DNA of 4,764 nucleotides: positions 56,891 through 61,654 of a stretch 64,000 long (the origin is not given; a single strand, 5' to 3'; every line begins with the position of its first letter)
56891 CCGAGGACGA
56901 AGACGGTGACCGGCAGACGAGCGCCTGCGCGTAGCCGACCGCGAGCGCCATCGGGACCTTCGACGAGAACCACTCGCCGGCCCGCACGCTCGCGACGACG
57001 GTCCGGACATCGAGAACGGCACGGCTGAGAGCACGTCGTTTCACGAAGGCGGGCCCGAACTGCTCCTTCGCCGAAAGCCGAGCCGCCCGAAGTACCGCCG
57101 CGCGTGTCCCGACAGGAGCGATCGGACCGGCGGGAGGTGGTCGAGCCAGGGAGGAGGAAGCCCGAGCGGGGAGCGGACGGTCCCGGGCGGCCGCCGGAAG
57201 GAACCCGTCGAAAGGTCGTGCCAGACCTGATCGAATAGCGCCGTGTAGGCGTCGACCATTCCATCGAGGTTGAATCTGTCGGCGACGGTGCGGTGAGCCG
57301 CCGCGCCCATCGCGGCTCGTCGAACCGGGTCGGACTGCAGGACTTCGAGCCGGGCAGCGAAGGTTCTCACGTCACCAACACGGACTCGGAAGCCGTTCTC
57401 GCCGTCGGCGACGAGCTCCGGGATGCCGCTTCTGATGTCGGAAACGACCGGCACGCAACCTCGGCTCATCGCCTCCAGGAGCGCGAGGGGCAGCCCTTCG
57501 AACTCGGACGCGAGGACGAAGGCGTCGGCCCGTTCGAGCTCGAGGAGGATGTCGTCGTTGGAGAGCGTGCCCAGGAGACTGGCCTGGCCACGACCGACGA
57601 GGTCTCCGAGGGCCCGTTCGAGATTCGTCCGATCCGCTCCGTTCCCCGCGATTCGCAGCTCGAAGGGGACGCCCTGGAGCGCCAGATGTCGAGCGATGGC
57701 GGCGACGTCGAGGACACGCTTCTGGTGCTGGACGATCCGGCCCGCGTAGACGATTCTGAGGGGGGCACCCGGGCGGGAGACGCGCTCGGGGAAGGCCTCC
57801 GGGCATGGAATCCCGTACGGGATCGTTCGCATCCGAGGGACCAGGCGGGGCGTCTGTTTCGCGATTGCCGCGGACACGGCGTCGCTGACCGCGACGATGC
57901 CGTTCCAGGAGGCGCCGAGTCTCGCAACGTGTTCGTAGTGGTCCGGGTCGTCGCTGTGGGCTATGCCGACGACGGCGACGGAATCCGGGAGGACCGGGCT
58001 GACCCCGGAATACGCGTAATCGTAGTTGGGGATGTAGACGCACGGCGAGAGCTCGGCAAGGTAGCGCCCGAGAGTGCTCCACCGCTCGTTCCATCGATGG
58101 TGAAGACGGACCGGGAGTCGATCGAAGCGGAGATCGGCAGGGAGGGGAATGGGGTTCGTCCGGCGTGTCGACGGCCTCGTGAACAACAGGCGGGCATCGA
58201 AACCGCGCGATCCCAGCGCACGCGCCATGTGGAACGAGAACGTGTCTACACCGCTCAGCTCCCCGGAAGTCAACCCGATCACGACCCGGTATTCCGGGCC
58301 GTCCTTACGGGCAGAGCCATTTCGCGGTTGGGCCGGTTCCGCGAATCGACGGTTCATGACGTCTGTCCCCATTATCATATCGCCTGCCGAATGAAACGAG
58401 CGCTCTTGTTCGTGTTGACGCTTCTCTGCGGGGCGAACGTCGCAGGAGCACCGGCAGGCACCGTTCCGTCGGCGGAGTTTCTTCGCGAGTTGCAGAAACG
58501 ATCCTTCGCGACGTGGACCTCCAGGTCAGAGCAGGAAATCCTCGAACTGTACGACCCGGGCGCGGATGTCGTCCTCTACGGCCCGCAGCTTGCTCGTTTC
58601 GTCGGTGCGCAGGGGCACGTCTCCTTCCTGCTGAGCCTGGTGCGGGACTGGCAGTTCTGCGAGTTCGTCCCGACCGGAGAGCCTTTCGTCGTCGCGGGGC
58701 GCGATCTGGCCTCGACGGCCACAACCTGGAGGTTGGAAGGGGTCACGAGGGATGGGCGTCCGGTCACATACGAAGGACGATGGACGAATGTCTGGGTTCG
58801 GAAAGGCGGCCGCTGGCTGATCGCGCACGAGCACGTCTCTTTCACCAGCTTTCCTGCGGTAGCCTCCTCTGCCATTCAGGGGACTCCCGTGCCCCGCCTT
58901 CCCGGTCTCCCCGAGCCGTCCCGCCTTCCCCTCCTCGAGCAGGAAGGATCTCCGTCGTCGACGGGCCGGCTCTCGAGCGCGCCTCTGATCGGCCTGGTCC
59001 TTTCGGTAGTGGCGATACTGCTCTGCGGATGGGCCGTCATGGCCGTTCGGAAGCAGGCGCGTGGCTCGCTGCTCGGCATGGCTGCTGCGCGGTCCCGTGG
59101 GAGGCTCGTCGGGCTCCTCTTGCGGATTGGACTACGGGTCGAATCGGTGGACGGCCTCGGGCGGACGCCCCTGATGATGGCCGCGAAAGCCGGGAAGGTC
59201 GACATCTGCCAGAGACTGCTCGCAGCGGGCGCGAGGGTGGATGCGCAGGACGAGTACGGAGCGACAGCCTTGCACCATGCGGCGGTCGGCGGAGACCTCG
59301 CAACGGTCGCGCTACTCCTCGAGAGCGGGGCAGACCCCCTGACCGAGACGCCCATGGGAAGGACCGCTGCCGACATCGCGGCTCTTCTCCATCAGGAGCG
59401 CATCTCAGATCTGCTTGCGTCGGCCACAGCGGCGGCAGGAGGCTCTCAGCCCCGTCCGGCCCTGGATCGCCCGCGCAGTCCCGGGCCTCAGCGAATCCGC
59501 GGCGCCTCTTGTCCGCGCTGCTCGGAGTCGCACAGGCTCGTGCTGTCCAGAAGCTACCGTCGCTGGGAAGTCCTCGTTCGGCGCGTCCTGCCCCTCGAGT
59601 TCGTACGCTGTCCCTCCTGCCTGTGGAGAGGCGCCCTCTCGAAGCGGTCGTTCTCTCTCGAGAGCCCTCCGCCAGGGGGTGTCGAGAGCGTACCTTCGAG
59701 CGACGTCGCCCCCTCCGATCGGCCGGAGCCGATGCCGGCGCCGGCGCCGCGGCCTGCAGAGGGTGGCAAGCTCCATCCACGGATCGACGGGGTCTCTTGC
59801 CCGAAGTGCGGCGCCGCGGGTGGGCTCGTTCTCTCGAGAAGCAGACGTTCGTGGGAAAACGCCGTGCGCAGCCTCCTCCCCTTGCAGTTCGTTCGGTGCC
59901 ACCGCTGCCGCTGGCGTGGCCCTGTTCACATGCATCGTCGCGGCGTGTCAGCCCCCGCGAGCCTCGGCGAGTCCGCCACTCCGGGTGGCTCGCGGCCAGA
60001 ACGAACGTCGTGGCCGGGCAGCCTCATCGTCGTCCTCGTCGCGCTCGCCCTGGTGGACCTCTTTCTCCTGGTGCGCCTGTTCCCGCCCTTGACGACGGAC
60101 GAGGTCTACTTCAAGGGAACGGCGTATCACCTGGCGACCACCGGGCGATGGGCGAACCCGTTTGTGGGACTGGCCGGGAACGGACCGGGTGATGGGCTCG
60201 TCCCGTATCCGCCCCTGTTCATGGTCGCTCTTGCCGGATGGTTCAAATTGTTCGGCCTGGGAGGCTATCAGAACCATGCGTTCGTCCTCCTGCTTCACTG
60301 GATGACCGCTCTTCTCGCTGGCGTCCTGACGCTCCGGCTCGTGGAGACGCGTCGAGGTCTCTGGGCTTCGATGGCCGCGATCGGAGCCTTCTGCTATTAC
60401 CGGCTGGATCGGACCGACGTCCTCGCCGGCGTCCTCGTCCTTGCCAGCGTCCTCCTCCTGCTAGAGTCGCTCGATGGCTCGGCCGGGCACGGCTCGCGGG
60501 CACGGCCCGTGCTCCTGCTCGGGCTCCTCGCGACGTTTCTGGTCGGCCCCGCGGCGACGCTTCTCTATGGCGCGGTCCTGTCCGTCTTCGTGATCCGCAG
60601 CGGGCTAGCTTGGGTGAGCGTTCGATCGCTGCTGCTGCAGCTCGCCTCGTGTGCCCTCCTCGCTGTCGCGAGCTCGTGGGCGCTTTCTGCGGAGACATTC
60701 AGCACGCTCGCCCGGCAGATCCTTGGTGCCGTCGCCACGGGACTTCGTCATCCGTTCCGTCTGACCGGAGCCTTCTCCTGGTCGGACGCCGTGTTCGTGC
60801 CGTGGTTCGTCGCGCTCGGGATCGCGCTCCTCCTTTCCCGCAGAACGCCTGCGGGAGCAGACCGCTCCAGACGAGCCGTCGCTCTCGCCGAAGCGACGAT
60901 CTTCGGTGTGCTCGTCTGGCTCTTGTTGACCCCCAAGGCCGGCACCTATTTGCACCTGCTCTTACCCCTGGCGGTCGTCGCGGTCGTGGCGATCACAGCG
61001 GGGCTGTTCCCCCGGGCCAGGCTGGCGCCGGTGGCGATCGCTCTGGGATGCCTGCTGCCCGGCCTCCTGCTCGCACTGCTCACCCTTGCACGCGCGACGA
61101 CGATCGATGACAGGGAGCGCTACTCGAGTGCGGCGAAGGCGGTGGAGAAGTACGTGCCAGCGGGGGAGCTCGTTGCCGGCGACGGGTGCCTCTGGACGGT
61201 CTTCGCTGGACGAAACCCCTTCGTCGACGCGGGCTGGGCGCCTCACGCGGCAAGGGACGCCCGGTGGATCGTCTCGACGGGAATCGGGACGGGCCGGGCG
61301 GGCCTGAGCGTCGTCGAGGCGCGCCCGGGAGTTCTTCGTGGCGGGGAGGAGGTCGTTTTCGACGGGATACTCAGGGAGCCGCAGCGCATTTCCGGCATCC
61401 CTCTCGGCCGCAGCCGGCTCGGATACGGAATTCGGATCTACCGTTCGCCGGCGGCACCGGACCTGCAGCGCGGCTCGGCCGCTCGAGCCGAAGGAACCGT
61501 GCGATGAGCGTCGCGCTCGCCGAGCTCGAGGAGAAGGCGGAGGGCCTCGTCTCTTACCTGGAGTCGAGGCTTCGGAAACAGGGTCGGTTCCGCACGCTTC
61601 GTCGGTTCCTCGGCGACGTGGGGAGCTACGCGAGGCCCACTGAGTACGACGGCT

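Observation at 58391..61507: Giant fusion protein: exported NTF2-like domain, TM, ankyrin repeats, duplicated Cys4 zinc-ribbon repeats, GT-C-like polytopic glycosyltransferase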

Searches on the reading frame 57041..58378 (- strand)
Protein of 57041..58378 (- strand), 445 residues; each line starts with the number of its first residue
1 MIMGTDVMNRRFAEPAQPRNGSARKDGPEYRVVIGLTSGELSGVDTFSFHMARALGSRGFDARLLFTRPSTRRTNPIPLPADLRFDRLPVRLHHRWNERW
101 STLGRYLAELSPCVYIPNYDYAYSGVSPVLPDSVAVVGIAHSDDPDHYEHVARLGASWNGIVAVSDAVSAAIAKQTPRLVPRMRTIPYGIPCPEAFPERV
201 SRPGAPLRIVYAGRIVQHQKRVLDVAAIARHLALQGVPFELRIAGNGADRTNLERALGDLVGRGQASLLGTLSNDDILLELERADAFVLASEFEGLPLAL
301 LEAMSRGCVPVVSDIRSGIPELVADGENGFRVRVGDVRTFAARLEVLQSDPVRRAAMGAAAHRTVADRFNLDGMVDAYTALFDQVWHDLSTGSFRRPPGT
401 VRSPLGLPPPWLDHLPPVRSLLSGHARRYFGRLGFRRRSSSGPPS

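Call 15: search_protein_families(library=pfam, proteins=[window:57041-58378:-], max_evalue=0.001)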
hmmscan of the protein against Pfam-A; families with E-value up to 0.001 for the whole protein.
window:57041-58378:- (445 aa): 4 families
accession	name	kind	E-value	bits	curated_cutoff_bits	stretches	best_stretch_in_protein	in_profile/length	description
PF00534.26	Glycos_transf_1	-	1.1e-25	90.6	26.4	1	202-362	11-170/172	Glycosyl transferases group 1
PF13692.12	Glyco_trans_1_4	-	1.2e-22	81.2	27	1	208-349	3-141/142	Glycosyl transferases group 1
PF20706.3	GT4-conflict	-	1.2e-08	34.8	26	1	161-330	150-324/385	Family 4 Glycosyltransferase in conflict systems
PF13524.12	Glyco_trans_1_2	-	5.3e-06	26.9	25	1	266-374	38-138/144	Glycosyl transferase-like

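Call 22: find_encoding_contigs(protein=window:57041-58378:-, flank=10000, max_places=6)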
Protein window:57041-58378:- (445 aa): no gene with exactly this product is on record in the collection.

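Call 57: search_protein_families(library=ncbifam, proteins=[window:57041-58378:-], max_evalue=0.001)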
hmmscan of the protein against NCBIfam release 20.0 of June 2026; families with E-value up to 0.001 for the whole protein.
window:57041-58378:- (445 aa): 25 families
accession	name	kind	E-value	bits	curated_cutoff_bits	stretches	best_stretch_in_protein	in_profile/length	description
NF041876.1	EPS_EpsE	equivalog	2.7e-29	102.6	400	1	165-371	169-382/389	exopolysaccharide biosynthesis GT4 family glycosyltransferase EpsE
TIGR03999.1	thiol_BshA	equivalog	1.2e-23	83.7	273.7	1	219-385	211-373/375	N-acetyl-alpha-D-glucosaminyl L-malate synthase BshA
TIGR03088.1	stp2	hypoth_equivalog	9.7e-22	77.5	409.05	1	211-385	199-373/374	TIGR03088 family PEP-CTERM/XrtA system glycosyltransferase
NF038229.1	Glyco4_Geo_Pelo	equivalog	1.6e-18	66.8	400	1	145-386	97-337/338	GPMC system family 4 glycosyltransferase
NF007396.0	PRK09922.1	equivalog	3.4e-17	62.4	385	1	206-351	182-327/361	lipopolysaccharide 1,6-galactosyltransferase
TIGR04005.1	wcaL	equivalog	7.3e-17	61.3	537.6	1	199-373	215-394/406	colanic acid biosynthesis glycosyltransferase WcaL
NF050063.1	ProtGlycPglJ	equivalog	4.4e-11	42.6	500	1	212-359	200-341/363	N-acetylgalactosamine-N,N'-diacetylbacillosaminyl-diphospho-undecaprenol 4-alpha-N-acetylgalactosaminyltransferase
NF041010.1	glycosy_Agl16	equivalog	1.8e-10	40.2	575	1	160-355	136-323/352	glycosylation protein Agl16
NF050056.1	ProtGlycPglH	equivalog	6.9e-10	38.5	600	1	209-378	182-346/354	GalNAc-alpha-(1->4)-GalNAc-alpha-(1->3)-diNAcBac-PP-undecaprenol alpha-1,4-N-acetyl-D-galactosaminyltransferase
NF047684.1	TeichurnBiosyTuaC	equivalog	1.6e-09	37.2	550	1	209-374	222-378/391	teichuronic acid biosynthesis protein TuaC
NF046085.1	XrtY_assoc_Gly1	equivalog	3.2e-09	36.1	400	1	202-386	205-385/387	XrtY-associated glycosyltransferase XYAG1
TIGR02149.1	glgA_Coryne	subfamily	3.4e-09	36.3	302.4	1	272-384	272-389/391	glycogen synthase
NF047880.1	glyco_SdgA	exception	9.5e-09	34.3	800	1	214-355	323-461/488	serine-aspartate repeat adhesin O-glycosyltransferase SdgA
NF038295.1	EPS_HpsP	equivalog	1.3e-07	30.9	550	1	209-382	210-384/388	hormogonium polysaccharide biosynthesis glycosyltransferase HpsP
TIGR04063.1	stp3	hypoth_equivalog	2.3e-07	30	442.05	1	297-385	308-395/397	TIGR04063 family PEP-CTERM/XrtA system glycosyltransferase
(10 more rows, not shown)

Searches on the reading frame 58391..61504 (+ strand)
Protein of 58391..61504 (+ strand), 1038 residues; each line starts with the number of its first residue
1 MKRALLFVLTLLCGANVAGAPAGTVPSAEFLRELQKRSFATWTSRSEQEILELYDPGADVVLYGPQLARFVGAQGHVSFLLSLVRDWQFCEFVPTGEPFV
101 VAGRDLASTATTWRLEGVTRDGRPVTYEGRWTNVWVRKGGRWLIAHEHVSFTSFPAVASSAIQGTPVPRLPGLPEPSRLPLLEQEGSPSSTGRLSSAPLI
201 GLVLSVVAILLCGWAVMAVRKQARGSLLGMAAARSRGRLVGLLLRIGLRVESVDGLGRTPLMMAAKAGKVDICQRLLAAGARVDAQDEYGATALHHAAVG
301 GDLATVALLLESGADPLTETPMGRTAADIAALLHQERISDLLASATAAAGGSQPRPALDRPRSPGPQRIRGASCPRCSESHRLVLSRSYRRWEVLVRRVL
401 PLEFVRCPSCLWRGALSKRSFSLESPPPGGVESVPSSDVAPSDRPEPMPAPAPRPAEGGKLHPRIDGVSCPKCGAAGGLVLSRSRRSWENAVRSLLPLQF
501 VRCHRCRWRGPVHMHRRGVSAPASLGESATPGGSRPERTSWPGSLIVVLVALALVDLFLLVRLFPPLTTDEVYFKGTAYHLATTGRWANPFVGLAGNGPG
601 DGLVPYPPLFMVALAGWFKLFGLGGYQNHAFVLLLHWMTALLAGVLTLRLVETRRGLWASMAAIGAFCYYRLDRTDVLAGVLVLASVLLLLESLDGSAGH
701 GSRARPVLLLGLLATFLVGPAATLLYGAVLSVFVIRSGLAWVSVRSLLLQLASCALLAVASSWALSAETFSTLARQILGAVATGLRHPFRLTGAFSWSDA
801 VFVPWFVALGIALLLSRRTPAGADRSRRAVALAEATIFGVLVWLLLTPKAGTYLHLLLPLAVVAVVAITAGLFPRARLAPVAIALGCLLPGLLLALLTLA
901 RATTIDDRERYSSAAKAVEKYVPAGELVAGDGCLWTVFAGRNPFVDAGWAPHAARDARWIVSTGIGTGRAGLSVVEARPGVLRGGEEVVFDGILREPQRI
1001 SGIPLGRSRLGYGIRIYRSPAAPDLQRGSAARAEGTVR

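Call 5: search_protein_families(library=pfam, proteins=[window:58391-61504:+], max_evalue=1)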
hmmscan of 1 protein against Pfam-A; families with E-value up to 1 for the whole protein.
window:58391-61504:+ (1038 aa): 12 families
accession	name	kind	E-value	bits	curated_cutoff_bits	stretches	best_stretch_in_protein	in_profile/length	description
PF12796.13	Ank_2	-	6.8e-16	59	27.3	1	230-317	2-87/90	Ankyrin repeats (3 copies)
PF00023.36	Ank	-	1.2e-13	50.9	21.1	2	257-287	2-32/33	Ankyrin repeat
PF13637.12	Ank_4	-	3.5e-12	46.6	22.7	3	261-310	1-50/50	Ankyrin repeats (many copies)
PF13857.12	Ank_5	-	4.6e-11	43.3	27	2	276-330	1-56/56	Ankyrin repeats (many copies)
PF14534.12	DUF4440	-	2.2e-09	38.1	25.2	1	31-144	1-107/107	Domain of unknown function (DUF4440)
PF13606.12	Ank_3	-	9.8e-09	35.1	22.3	2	257-284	2-29/30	Ankyrin repeat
PF13474.12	SnoaL_3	-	0.02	15.7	22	1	111-151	79-118/121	SnoaL-like domain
PF08332.16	CaMKII_AD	-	0.027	15.1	22.1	1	103-150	78-125/128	Calcium/calmodulin dependent protein kinase II association domain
PF24521.3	Ank_KRIT1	-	0.028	14.6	80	1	232-333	26-128/149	KRIT1 ankyrin-repeats domain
PF14354.12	Lar_restr_allev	-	0.11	13.2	28.6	0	469-511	5-34/58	Restriction alleviation protein Lar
PF23454.1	Zn_ribbon_Brz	-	0.2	12.7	27.9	0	465-476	3-14/58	Transcriptional regulator Brz zinc beta ribbon domain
PF09526.16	DUF2387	-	0.36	11.3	25.9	0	369-385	6-22/72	Probable metal-binding protein (DUF2387)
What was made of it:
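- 59078..59380 (+): Ankyrin repeats, aa 230-330: two canonical repeats plus degenerate capping repeats. Predicted cytoplasmic. Pfam Ank_2 E 7e-16, Ank E 1e-13, Ank_4 E 3.5e-12 (call 5).
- On Ankyrin repeat: Ank_2 59 bits (cut-off 27.3), Ank 50.9 bits (cut-off 21.1), Ank_4 and Ank_5 also above their cut-offs, at aa 230-330 (call 5).
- Checked: Ank_2/Ank, aa 230-330: E 7e-16 and 1e-13 (call 5).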

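Call 6: search_protein_families(library=ncbifam, proteins=[window:58391-61504:+], max_evalue=1)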
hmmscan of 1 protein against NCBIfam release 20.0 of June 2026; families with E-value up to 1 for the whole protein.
window:58391-61504:+ (1038 aa): 11 families
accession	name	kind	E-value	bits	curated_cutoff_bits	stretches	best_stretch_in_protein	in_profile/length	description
NF041931.2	MzaA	equivalog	3.6e-18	65.8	800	2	241-309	19-87/726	MZA anti-phage system associated sigma-70 family RNA polymerase sigma factor MzaA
NF043023.1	T4SS_AnkH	equivalog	9.9e-13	47.6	600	1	242-347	17-122/467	Dot/Icm T4SS effector AnkH/LegA3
NF043029.1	T4SS_AnkY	equivalog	1.4e-08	33.6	600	1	256-320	457-521/543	Dot/Icm T4SS effector AnkY/LegA9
NF043022.1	T4SS_AnkG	equivalog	7.7e-07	28.2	500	1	218-299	359-445/455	Dot/Icm T4SS effector AnkG/AnkZ/LegA7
NF043028.1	T4SS_AnkX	equivalog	0.0083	14.3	1400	1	256-305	384-433/938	Dot/Icm T4SS effector AnkN/AnkX/LegA8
NF047723.1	TransFacS4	equivalog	0.046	14.2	120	1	456-488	49-81/90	transcription factor S4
TIGR02443.1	TIGR02443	equivalog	0.054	13.4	49.45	0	369-384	7-22/59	YheV family putative zinc ribbon protein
NF006552.0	PRK09051.1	subfamily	0.11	11.6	565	1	250-334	87-171/395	beta-ketothiolase BktB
NF043021.1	T4SS_AnkF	equivalog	0.13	10.4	1000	1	224-333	585-676/917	Dot/Icm T4SS effector AnkF/LegA14/Ceg31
TIGR00870.1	trp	subfamily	0.15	10.1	498.75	0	290-315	131-156/747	transient-receptor-potential calcium channel protein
NF043024.1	T4SS_AnkI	equivalog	0.23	10.2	550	1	259-297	243-282/439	Dot/Icm T4SS effector AnkI/LegAS4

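Call 21: find_encoding_contigs(protein=window:58391-61504:+, flank=10000, max_places=6)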
Protein window:58391-61504:+ (1038 aa): no gene with exactly this product is on record in the collection.

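Call 24: find_related_loci(query=window:58391-61504:+, collection=genome_contigs, flank=10000)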
Query window:58391-61504:+ (1038 aa) in genome_contigs; peptide patterns used: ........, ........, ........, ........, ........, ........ (x = any residue, [..] = any of these).
115 stretches matched a pattern, but none encodes a relative of the query by tblastn (E <= 1e-3).
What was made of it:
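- Tried and rejected: The genome-contig scan with the whole protein found no relative (call 24).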

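Call 54: find_related_loci(query=window:58391-61504:+, collection=metagenome_contigs, flank=10000)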
Query window:58391-61504:+ (1038 aa) in metagenome_contigs; peptide patterns used: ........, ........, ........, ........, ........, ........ (x = any residue, [..] = any of these).
140 stretches matched a pattern; 2 encode a relative of the query (tblastn E <= 1e-3); 2 distinct loci.
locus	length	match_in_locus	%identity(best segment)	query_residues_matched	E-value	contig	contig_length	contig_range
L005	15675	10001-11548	33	199-346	6e-12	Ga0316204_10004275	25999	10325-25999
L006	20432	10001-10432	28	189-331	4e-8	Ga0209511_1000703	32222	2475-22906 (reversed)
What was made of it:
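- There are no relatives in the genome or metagenome contig scans (calls 24, 54).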

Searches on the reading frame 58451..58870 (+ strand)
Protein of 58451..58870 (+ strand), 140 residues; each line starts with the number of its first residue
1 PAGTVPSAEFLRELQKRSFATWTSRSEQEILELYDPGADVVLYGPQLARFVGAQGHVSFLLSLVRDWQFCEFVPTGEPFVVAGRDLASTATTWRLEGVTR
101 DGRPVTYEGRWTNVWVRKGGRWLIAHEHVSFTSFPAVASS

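Call 72: search_protein_families(library=pfam, proteins=[window:58451-58870:+], max_evalue=10)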
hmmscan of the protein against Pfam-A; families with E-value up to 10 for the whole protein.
window:58451-58870:+ (140 aa): 6 families
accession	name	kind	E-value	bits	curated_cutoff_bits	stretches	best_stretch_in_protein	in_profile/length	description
PF14534.12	DUF4440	-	5.6e-11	43.3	25.2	1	11-124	1-107/107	Domain of unknown function (DUF4440)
PF12680.13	SnoaL_2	-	2.2e-05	25.5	27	1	17-122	3-99/102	SnoaL-like domain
PF13474.12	SnoaL_3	-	0.001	19.9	22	1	84-132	72-119/121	SnoaL-like domain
PF08332.16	CaMKII_AD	-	0.0013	19.3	22.1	1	83-130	78-125/128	Calcium/calmodulin dependent protein kinase II association domain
PF13577.12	SnoaL_4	-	0.033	14.6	24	1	39-126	35-124/126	SnoaL-like domain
PF11533.15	AtzH-like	-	0.037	14.2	27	1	82-132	80-123/126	AtzH-like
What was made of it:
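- On NTF2-like superfamily (DUF4440/SnoaL): DUF4440 scores 38.1 bits in the whole protein and 43.3 bits alone, against a cut-off of 25.2 (calls 5, 72).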

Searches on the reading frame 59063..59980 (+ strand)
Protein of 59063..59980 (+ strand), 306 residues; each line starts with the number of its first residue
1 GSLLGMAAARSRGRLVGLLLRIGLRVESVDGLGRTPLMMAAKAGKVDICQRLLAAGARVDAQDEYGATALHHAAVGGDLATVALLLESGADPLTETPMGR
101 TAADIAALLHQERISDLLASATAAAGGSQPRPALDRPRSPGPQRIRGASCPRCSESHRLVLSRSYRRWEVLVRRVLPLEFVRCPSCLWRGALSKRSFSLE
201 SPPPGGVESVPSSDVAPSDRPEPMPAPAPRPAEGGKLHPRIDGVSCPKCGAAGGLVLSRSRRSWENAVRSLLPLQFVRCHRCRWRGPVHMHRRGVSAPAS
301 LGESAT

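Call 73: predict_structure(protein=window:59063-59980:+)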
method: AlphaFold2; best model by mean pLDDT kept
length: 306 residues; sequences in the alignment: 1
mean_pLDDT: 54.8   pTM: 0.29
mean pLDDT of the five models: 54.8, 47.1, 45.9, 44.2, 44.2
residues with pLDDT >= 90: 0; 70-90: 51; 50-70: 143; < 50: 112
segments of 3 or more residues with pLDDT < 50: 23-31, 91-93, 111-121, 123-140, 166-177, 200-212, 214-216, 226-239, 291-306
pLDDT, mean of each block of 10 residues (from residue 1): 53 57 45 67 79 71 70 63 53 52 52 46 43 40 60 64 47 47 69 54 38 43 48 44 67 58 58 64 69 38 31
secondary structure, 60 per line:
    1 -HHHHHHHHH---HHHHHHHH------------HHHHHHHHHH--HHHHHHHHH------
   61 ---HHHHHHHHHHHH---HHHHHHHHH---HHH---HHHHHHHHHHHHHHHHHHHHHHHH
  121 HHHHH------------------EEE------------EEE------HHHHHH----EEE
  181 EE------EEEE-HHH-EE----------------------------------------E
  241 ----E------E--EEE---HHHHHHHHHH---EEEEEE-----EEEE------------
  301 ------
elements in order: H2-10 H14-21 H34-43 H46-54 H64-75 H79-87 H97-125 E144-146 E159-161 H168-173 E178-182 E189-192 E255-257 H261-270 E274-279 E285-288
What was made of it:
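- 59780..59920 (+): Cys4 repeat 2, aa 464-510 (C470, C473, C503, C506). The low-confidence model gives strand-knuckle-strand-helix-hairpin in both copies (call 73).
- On Zinc ribbon: The low-confidence model (pLDDT 55) shows strand-knuckle-strand-helix-hairpin in both copies (call 73).
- The model of the cytoplasmic region is poor (pLDDT 55, call 73).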
